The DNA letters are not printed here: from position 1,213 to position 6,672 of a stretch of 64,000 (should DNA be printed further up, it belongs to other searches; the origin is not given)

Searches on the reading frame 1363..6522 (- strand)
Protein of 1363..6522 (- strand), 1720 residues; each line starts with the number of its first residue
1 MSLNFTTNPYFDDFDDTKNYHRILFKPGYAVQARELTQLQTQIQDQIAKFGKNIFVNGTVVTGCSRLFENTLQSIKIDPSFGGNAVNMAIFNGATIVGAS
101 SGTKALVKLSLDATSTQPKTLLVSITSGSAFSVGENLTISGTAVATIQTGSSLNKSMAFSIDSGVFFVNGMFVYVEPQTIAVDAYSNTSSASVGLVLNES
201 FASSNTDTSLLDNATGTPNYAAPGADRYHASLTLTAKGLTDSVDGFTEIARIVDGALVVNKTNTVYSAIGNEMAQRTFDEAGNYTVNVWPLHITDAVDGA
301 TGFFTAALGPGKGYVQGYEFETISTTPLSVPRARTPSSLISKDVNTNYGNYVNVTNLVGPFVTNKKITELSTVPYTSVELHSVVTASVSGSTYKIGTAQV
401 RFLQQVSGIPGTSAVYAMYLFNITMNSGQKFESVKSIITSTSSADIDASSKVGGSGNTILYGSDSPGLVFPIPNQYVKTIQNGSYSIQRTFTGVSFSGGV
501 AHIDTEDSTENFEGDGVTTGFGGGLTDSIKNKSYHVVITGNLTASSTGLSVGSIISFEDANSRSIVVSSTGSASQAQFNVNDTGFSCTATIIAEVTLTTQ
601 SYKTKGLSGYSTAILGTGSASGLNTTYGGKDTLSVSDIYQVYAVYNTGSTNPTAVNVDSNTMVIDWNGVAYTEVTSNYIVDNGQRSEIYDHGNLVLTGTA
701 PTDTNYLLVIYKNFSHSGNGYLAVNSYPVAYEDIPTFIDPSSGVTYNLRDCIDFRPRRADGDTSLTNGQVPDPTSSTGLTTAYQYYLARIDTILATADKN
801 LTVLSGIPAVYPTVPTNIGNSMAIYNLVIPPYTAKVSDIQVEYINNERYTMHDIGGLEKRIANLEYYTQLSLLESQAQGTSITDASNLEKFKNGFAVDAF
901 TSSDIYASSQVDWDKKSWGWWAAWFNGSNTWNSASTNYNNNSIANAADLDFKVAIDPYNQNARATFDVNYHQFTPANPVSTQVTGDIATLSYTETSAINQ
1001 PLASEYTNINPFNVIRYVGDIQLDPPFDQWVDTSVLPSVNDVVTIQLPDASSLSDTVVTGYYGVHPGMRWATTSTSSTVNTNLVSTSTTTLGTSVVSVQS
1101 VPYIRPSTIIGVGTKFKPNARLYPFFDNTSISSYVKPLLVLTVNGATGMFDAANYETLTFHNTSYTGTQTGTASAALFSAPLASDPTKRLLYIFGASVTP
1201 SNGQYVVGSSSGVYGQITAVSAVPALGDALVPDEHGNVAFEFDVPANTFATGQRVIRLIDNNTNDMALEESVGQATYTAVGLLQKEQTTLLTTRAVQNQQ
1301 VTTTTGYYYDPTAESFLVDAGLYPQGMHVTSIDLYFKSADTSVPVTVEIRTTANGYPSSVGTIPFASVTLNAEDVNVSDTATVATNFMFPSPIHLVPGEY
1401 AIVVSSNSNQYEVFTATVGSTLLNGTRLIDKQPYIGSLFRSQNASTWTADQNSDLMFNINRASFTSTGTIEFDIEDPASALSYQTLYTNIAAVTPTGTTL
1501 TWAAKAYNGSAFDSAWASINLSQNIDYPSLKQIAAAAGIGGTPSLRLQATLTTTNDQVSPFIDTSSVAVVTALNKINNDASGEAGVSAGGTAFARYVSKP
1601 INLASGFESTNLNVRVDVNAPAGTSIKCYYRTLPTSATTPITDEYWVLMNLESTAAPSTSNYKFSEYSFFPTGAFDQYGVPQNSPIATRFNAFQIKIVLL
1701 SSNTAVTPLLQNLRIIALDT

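Call 95: search_protein_families(library=phrogs, proteins=[window:1363-6522:-], max_evalue=0.00001)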
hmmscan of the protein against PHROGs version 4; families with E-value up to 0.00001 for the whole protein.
window:1363-6522:- (1720 aa): 4 families
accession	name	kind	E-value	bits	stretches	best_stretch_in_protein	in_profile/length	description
phrog_358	-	unknown function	0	1139.8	4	3-450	5-481/2056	-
phrog_877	-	unknown function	7.2e-125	419.1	3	1229-1716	719-1137/1141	-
phrog_5986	-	unknown function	3.6e-45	155.4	1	1229-1716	8-407/409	-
phrog_17266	-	unknown function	1.1e-12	48.8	1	161-327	73-239/314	-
